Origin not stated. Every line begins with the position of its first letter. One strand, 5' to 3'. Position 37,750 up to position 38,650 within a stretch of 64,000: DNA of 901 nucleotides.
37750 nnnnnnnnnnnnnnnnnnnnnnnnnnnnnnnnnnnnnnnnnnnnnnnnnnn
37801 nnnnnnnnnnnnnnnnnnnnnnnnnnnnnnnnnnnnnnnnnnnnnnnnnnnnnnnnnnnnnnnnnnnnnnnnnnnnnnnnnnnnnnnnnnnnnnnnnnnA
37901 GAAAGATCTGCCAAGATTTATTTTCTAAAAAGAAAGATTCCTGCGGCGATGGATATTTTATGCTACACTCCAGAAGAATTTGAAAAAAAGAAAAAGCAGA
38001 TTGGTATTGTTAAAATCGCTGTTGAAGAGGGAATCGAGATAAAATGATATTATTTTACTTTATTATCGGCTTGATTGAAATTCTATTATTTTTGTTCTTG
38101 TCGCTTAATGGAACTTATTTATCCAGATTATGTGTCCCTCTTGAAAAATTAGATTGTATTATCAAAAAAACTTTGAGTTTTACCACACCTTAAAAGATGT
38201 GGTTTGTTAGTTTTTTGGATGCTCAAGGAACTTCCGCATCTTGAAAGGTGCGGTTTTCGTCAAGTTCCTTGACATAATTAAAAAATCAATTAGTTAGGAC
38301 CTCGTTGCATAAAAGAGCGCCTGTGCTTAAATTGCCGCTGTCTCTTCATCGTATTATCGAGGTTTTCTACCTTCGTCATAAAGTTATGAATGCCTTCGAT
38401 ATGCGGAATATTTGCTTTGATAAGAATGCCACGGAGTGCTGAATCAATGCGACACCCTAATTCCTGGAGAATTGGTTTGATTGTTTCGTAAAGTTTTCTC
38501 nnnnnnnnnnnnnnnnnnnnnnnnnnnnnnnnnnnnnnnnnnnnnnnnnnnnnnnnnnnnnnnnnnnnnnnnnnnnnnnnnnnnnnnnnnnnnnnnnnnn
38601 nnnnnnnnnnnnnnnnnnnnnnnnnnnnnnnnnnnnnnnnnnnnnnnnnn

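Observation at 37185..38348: HEPN-MNT cassette plus structured repeat inserted with a 72-bp perfect duplication that preserves the 3' ends of two convergent host genes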

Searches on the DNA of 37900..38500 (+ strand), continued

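Call 59: search_with_rna_model(model_id=R1, sources=[L078, L079], max_evalue=1, show_alignments=1)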
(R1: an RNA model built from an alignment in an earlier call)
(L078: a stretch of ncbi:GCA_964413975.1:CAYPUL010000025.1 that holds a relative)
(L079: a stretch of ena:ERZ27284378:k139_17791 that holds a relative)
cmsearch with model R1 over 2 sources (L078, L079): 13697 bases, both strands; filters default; matches with E-value up to 1: 0.
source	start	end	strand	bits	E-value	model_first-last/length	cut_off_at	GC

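Call 74: search_with_rna_model(model_id=R1, sources=[window, L011, L012, L013, L014, L015, L016, L017, L018, L019, L020, L021, L022, L023, L024, L025, L026, L027, L028, L037, L039, L073, L075], max_evalue=1e-9, make_alignment=true)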
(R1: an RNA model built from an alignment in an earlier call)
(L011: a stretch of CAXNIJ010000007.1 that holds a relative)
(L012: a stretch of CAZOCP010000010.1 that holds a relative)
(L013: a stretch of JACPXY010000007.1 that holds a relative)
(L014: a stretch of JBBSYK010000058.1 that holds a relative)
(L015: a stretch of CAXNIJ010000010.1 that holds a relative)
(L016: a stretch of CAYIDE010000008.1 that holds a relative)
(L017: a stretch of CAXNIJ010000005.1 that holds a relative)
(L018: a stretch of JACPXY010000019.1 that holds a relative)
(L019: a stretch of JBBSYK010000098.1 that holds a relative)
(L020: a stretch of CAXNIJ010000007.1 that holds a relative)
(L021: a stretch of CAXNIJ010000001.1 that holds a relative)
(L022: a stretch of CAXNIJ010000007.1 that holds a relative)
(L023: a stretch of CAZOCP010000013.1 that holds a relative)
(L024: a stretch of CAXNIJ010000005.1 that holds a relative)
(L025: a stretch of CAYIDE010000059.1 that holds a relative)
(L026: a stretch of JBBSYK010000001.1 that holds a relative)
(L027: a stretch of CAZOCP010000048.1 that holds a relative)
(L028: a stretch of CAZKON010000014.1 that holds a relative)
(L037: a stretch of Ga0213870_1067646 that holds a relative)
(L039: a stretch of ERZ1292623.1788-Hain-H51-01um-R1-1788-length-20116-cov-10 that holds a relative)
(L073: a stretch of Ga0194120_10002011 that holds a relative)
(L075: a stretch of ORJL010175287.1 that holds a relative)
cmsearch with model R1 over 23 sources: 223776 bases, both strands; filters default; matches with E-value up to 1e-9: 22.
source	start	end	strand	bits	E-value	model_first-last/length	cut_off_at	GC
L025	2721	2844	-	151.7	1.7e-30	1-124/124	no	0.5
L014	4805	4928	-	149.9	4.1e-30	1-124/124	no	0.48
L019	5981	6104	-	148.4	8.6e-30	1-124/124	no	0.48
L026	54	177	+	146.9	1.9e-29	1-124/124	no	0.48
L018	3587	3710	+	146.3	2.5e-29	1-124/124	no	0.44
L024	6890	7013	-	134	1.1e-26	1-124/124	no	0.43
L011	960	1072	+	109.7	2.1e-21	1-124/124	no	0.46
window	60690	60806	+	106.4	1.1e-20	1-124/124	no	0.38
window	38161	38277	+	105.1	2e-20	1-124/124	no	0.37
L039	7470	7588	+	84.5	6.1e-16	1-124/124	no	0.37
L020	6864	6986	+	80.2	5.2e-15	1-124/124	no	0.45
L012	5361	5471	+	77.5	2e-14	1-124/124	no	0.4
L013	60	143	+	76.5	3.3e-14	1-124/124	no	0.39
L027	1703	1790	-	76.3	3.6e-14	1-124/124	no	0.39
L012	4862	4972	+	75.8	4.5e-14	1-124/124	no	0.4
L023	223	310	-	74.5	8.8e-14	1-124/124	no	0.4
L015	1655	1838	-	70.4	6.8e-13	1-124/124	no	0.46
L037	138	230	+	70.2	7.6e-13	1-124/124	no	0.38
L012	3161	3273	+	67.8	2.5e-12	1-124/124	no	0.42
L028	251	357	+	67.2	3.3e-12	1-124/124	no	0.44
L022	7089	7237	+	65.4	8.4e-12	1-124/124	no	0.43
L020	4282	4396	+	64.8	1.1e-11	1-124/124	no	0.41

Alignment A4: 22 matches aligned to the model, 228 columns, each read 5' to 3' on its own strand. Consensus structure (alignment columns), stored with it:
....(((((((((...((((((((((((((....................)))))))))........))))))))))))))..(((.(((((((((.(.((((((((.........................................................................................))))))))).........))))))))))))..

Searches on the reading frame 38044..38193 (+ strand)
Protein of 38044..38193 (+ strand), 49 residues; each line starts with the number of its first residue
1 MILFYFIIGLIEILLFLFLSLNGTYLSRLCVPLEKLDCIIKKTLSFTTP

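Call 9: search_protein_families(library=pfam, proteins=[window:38044-38193:+], max_evalue=0.01)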
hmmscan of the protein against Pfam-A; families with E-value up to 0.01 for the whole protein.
window:38044-38193:+ (49 aa): 0 families
